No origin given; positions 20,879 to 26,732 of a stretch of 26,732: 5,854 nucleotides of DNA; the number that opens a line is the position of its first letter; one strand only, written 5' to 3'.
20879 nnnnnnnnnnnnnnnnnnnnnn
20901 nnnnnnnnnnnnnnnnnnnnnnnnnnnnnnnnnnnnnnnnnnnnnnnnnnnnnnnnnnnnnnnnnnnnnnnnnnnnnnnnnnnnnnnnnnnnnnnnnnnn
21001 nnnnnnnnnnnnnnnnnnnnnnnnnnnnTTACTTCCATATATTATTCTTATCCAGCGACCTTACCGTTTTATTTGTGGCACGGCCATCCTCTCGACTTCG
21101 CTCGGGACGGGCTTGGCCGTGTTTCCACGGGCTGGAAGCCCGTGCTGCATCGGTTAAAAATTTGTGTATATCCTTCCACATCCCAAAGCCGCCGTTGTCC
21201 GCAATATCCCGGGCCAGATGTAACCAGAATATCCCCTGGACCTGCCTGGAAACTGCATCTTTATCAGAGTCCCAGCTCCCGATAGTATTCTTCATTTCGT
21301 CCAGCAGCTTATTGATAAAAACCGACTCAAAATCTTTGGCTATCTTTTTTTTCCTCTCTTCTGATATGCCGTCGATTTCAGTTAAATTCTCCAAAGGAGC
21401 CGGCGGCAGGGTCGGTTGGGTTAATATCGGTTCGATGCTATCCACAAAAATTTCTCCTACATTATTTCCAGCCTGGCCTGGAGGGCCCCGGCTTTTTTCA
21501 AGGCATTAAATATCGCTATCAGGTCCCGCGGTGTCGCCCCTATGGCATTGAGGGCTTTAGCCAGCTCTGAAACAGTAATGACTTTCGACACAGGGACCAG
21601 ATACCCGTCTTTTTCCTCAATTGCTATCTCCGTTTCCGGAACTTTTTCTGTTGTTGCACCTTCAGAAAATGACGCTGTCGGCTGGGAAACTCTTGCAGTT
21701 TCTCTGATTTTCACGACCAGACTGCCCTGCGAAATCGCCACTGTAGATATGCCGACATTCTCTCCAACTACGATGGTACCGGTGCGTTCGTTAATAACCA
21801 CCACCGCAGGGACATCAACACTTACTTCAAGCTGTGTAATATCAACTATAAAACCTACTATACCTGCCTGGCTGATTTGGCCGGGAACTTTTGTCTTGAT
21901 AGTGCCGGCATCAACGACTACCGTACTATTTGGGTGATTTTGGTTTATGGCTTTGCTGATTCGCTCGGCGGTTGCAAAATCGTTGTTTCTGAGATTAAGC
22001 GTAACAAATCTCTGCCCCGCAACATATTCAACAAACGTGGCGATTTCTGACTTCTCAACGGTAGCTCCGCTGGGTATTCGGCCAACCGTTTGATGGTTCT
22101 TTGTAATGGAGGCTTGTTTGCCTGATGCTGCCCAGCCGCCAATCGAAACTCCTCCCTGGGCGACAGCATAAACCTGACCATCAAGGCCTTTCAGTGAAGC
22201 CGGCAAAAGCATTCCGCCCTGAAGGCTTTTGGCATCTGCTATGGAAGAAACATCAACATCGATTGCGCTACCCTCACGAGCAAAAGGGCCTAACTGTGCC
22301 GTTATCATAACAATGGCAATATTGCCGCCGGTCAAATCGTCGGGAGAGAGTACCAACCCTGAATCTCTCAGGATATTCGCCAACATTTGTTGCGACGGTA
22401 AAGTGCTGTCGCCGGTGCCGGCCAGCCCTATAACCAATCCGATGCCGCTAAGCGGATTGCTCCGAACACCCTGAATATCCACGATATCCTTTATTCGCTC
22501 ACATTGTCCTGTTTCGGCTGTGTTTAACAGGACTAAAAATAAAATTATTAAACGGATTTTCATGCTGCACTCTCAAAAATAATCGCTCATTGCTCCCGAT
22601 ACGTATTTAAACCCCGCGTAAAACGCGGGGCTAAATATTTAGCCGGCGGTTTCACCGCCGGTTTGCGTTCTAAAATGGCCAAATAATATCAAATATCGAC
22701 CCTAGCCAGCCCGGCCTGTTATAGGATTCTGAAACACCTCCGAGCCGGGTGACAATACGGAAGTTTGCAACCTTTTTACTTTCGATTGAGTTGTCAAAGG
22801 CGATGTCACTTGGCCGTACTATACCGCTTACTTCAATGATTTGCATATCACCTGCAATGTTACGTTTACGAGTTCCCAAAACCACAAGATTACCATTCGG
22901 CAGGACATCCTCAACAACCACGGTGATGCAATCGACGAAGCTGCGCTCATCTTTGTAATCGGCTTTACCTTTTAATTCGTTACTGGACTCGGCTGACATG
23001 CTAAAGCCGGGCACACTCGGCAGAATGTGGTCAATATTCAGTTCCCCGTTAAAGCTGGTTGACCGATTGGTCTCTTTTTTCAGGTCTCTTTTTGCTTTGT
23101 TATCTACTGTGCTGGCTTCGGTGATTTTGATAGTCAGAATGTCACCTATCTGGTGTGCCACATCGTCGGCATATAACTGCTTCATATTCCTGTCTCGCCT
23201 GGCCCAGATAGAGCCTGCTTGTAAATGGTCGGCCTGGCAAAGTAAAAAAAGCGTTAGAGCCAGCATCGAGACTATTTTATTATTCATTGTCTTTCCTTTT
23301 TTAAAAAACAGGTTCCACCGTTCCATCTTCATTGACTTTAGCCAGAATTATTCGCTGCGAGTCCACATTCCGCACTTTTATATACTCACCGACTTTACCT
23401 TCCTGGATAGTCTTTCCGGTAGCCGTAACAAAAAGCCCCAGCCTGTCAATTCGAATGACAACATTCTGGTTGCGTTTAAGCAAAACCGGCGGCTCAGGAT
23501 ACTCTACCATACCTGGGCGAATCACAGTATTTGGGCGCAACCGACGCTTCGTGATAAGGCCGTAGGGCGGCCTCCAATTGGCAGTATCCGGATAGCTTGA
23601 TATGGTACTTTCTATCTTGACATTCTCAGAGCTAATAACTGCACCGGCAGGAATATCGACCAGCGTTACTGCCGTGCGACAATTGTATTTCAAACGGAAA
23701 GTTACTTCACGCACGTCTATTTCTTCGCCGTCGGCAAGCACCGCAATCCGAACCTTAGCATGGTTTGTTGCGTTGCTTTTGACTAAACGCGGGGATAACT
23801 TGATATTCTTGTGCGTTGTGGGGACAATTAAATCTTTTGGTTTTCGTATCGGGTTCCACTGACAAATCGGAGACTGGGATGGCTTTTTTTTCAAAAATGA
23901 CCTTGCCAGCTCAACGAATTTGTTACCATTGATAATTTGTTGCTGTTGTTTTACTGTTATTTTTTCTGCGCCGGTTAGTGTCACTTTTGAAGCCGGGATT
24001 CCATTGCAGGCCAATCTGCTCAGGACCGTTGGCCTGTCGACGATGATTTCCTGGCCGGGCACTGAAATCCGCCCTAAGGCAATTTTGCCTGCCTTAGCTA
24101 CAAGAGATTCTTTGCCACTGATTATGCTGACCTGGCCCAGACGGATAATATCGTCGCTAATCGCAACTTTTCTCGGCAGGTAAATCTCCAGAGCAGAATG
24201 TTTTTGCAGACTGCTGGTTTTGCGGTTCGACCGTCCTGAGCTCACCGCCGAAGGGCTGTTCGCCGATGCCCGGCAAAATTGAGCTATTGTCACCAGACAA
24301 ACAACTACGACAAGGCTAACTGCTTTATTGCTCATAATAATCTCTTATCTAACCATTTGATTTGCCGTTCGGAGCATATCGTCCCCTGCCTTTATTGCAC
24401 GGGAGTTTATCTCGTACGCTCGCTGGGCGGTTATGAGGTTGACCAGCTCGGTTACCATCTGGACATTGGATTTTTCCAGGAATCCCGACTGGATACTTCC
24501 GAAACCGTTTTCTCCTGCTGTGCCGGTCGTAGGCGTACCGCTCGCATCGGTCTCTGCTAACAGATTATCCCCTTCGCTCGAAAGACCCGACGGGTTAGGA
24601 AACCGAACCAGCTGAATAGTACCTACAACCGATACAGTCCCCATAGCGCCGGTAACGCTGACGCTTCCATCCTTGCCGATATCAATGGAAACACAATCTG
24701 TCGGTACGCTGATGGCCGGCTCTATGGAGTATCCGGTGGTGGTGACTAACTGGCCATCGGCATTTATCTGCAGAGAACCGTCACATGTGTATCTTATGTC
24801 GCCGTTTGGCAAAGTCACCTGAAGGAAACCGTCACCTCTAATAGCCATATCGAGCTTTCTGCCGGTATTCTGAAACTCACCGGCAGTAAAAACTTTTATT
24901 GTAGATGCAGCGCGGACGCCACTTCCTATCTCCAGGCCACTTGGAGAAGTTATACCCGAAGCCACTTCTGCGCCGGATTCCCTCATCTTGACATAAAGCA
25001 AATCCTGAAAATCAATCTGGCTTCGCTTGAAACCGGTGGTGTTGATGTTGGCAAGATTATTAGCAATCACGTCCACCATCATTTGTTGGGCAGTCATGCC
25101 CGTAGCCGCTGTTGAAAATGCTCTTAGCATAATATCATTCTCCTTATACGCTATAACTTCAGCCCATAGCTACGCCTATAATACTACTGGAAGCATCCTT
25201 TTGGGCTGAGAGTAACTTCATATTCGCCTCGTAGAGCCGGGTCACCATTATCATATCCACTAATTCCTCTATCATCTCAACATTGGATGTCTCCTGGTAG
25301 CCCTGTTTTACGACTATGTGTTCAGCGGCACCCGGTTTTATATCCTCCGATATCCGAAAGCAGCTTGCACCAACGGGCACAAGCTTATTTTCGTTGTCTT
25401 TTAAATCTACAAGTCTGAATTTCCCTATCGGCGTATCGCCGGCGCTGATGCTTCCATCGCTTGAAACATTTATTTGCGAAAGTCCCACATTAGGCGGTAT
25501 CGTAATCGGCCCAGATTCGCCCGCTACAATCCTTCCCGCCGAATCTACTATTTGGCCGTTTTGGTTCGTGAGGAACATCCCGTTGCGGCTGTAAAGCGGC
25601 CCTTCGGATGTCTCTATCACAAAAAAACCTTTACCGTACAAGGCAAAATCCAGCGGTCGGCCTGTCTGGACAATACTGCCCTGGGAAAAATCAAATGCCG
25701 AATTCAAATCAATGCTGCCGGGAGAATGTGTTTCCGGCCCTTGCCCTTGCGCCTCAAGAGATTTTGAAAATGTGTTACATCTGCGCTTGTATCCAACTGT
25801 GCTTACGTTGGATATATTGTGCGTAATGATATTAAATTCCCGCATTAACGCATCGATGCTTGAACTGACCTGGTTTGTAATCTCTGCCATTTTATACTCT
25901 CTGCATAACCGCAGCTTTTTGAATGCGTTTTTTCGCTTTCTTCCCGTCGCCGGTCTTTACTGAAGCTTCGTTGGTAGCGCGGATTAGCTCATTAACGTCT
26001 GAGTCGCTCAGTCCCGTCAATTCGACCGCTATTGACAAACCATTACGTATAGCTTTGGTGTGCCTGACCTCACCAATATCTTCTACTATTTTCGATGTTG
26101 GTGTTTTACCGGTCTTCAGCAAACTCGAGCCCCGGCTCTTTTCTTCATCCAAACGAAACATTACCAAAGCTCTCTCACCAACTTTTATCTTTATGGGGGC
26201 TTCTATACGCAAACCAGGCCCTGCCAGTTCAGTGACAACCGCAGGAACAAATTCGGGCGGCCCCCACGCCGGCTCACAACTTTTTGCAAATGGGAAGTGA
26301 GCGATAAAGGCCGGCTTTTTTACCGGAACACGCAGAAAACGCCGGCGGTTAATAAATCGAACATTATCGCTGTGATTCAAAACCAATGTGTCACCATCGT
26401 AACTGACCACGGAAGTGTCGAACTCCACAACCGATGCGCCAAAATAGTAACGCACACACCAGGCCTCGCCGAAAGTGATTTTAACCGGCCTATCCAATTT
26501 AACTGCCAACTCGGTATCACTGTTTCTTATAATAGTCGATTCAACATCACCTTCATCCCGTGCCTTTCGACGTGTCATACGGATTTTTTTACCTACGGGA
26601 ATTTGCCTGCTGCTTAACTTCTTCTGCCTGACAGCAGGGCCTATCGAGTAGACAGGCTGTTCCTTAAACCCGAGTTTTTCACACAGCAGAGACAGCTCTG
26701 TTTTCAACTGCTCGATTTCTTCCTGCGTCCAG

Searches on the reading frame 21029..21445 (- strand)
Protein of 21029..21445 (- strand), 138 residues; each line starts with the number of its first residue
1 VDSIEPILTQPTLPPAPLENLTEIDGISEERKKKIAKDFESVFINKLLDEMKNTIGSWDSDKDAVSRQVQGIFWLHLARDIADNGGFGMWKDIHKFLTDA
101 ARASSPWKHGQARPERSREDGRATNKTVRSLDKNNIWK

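Call 9: search_protein_families(library=pfam, proteins=[window:21029-21445:-], max_evalue=0.001)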
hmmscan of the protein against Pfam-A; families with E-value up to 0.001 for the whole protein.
window:21029-21445:- (138 aa): 0 families

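Call 37: search_protein_families(library=ncbifam, proteins=[window:21029-21445:-], max_evalue=0.1)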
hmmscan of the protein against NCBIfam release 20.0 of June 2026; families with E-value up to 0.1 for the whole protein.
window:21029-21445:- (138 aa): 2 families
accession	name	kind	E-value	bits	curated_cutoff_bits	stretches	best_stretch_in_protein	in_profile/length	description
TIGR02541.1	flagell_FlgJ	equivalog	9.4e-05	22.4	193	1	29-109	20-101/294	flagellar assembly peptidoglycan hydrolase FlgJ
NF009431.0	PRK12790.1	equivalog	0.0001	22.2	110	1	20-97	28-106/115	flagellar assembly peptidoglycan hydrolase FlgJ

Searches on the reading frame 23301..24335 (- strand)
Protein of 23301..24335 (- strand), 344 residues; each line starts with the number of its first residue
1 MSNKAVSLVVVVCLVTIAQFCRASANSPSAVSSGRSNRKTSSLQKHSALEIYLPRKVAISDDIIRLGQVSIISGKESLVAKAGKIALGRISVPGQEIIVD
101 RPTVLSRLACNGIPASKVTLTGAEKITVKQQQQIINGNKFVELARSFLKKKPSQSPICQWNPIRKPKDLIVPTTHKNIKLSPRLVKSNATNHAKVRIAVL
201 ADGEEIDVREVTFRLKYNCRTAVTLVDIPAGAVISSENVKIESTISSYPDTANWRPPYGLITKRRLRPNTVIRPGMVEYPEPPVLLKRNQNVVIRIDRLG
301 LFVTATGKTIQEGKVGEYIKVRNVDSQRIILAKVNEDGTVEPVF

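Call 9: search_protein_families(library=pfam, proteins=[window:23301-24335:-], max_evalue=0.001)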
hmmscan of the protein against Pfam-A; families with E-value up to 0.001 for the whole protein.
window:23301-24335:- (344 aa): 2 families
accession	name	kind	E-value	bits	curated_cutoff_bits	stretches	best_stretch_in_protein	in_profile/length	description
PF13144.11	ChapFlgA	-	5.3e-19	68.9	23.8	1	223-341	5-121/122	Chaperone for flagella basal body P-ring formation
PF08666.17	SAF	-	1.6e-05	25.8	21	1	220-278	2-63/63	SAF domain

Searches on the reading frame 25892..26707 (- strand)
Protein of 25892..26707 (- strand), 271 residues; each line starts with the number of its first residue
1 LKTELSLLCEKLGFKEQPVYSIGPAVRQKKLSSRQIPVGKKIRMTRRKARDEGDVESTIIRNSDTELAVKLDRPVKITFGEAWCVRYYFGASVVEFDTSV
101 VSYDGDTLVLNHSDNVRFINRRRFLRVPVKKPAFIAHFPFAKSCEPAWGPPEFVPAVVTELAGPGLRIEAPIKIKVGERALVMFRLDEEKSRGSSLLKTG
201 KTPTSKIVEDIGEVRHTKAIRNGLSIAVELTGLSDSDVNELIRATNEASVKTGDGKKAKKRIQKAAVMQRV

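Call 9: search_protein_families(library=pfam, proteins=[window:25892-26707:-], max_evalue=0.001)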
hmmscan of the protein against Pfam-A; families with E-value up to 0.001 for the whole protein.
window:25892-26707:- (271 aa): 0 families

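Call 37: search_protein_families(library=ncbifam, proteins=[window:25892-26707:-], max_evalue=0.1)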
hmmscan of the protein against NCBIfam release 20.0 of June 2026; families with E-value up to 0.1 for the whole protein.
window:25892-26707:- (271 aa): 1 family
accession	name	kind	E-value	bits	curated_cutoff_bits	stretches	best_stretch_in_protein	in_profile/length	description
NF007475.0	PRK10061.1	equivalog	0.014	15.5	161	1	169-213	44-88/96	DNA damage-inducible protein YebG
